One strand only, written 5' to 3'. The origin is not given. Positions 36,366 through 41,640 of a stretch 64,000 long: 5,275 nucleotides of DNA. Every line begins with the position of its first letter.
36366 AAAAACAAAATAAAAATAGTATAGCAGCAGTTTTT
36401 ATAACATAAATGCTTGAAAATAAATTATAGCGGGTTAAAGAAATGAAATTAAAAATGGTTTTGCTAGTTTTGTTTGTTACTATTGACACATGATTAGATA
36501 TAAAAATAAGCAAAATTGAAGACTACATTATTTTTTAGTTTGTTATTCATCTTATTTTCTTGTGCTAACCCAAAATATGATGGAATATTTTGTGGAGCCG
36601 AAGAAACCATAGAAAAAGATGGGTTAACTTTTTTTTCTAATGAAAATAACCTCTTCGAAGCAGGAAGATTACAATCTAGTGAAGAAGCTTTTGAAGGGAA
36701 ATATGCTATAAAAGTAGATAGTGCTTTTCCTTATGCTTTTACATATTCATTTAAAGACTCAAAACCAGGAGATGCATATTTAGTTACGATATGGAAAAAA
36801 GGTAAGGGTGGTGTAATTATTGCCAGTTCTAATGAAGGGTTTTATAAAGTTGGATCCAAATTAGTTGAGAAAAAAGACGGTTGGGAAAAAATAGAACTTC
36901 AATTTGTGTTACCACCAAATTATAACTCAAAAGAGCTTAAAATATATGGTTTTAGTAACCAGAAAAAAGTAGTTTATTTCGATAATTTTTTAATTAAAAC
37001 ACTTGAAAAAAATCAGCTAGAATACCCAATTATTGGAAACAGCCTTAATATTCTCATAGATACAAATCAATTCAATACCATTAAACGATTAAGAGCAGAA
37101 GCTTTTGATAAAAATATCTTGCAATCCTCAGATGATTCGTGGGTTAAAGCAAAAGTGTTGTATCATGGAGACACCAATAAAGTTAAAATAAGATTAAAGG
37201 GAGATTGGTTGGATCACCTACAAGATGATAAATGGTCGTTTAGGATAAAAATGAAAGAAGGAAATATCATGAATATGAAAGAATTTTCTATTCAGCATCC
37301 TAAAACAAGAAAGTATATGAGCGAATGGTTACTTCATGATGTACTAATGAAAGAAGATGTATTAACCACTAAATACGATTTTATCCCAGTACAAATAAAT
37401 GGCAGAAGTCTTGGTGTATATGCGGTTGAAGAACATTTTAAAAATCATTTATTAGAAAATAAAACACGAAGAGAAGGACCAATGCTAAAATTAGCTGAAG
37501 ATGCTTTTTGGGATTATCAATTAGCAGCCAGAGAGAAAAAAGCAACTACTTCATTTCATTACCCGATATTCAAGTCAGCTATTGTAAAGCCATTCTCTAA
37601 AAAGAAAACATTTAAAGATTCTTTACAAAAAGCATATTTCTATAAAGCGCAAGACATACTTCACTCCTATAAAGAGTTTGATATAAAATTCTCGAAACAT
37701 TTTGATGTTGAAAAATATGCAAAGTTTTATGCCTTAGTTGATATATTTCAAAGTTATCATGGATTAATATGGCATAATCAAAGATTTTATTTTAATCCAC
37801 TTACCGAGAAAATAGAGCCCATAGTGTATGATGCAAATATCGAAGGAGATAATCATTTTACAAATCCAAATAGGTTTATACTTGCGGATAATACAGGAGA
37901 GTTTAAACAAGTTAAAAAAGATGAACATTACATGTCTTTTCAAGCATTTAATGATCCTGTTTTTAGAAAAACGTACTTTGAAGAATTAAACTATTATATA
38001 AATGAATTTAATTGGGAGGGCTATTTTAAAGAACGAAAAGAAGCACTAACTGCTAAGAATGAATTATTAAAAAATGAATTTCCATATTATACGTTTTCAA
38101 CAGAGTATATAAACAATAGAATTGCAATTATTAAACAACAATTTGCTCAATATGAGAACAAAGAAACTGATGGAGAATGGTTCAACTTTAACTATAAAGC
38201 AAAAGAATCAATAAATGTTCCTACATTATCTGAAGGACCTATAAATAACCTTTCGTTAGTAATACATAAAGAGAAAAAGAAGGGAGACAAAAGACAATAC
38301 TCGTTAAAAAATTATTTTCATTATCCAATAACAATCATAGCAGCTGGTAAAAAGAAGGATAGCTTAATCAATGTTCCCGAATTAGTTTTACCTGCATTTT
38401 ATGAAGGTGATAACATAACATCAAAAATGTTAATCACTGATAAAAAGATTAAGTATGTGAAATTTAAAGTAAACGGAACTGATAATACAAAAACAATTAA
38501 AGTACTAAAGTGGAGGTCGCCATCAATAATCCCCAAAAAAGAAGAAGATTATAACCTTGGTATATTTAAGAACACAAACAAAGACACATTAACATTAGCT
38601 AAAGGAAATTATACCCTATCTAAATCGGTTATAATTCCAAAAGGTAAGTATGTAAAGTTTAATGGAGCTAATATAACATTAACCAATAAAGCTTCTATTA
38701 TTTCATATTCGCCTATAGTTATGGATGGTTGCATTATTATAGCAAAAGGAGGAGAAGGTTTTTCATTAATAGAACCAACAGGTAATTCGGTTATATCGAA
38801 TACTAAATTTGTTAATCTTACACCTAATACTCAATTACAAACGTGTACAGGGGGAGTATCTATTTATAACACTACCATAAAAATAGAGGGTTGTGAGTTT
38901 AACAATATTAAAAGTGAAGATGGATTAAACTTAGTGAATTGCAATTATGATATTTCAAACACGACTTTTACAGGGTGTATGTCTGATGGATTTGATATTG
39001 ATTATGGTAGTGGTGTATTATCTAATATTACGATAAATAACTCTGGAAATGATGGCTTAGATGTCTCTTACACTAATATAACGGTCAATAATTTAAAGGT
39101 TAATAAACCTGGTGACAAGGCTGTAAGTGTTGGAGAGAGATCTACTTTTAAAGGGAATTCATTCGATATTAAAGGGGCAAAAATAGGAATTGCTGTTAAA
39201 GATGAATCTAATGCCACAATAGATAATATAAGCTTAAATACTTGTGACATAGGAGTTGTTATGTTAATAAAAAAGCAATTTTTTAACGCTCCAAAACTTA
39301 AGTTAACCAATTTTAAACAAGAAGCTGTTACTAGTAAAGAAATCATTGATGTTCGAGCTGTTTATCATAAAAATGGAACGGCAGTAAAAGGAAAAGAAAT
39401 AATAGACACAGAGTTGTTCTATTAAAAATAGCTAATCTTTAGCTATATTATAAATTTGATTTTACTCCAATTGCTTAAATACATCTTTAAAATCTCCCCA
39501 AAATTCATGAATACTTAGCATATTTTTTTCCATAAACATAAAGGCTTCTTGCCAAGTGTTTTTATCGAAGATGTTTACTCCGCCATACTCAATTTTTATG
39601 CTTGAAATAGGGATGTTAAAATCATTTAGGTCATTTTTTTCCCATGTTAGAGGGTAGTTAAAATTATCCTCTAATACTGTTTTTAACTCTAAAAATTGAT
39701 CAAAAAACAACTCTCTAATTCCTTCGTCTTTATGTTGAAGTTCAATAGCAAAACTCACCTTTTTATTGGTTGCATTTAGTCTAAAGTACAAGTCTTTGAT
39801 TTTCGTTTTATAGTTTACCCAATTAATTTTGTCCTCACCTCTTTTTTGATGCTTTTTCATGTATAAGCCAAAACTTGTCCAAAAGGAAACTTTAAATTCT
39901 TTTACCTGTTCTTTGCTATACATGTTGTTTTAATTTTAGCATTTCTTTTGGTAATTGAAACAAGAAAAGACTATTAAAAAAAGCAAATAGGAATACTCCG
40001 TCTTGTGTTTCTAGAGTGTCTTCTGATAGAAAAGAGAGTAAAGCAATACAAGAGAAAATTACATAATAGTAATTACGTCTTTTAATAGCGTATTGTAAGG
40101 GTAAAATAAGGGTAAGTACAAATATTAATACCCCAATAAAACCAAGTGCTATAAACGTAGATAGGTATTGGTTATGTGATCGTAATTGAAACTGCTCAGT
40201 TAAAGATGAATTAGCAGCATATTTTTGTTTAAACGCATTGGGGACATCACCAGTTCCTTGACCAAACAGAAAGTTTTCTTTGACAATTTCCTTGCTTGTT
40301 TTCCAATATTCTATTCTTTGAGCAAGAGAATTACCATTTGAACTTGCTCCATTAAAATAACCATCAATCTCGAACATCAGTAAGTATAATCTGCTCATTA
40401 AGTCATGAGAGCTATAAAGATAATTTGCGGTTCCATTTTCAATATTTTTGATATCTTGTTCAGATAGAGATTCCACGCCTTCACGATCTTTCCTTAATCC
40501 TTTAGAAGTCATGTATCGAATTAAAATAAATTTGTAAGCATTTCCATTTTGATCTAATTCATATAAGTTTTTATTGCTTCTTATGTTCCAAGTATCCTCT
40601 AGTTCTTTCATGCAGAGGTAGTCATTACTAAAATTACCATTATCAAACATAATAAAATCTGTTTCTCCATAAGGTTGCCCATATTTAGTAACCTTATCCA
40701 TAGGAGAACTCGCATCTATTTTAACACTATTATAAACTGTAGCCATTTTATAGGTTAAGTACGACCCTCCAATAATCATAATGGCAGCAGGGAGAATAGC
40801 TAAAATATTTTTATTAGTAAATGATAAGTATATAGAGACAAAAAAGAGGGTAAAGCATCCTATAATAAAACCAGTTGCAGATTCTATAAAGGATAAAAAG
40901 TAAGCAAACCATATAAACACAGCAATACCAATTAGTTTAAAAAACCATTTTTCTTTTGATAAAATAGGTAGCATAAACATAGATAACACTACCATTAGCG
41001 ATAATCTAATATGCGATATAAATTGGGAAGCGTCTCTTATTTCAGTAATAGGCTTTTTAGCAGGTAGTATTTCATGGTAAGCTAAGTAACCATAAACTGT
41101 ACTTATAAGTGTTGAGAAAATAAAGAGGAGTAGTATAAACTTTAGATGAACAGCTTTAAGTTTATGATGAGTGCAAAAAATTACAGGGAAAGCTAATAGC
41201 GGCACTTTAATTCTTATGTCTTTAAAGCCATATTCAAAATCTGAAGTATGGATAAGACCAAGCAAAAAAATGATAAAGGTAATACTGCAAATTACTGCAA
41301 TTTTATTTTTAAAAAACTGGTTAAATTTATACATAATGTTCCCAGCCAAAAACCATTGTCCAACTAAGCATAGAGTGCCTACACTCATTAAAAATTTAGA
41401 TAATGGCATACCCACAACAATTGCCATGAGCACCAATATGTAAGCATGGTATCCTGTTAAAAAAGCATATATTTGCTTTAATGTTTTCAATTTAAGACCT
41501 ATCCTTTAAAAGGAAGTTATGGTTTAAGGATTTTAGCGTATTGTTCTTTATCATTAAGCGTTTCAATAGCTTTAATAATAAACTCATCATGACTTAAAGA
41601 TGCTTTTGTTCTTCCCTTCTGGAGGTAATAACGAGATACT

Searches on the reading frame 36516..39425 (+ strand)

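Call 24: search_protein_families(library=pfam, proteins=[window:36516-39425:+], max_evalue=0.001)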
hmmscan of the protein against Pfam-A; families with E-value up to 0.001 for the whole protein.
window:36516-39425:+ (969 aa): 1 family
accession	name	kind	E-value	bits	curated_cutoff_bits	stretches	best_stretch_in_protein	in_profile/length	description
PF12708.12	Pect-lyase_RHGA_epim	-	0.00014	22.2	27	0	686-892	31-212/213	Rhamnogalacturonase A/epimerase, pectate lyase-like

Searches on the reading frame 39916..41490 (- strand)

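Call 24: search_protein_families(library=pfam, proteins=[window:39916-41490:-], max_evalue=0.001)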
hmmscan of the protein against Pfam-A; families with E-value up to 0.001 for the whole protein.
window:39916-41490:- (524 aa): 1 family
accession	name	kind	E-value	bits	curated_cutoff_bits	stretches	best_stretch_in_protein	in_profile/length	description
PF04932.20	Wzy_C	-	3.1e-12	47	31.7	1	380-458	74-149/149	O-Antigen ligase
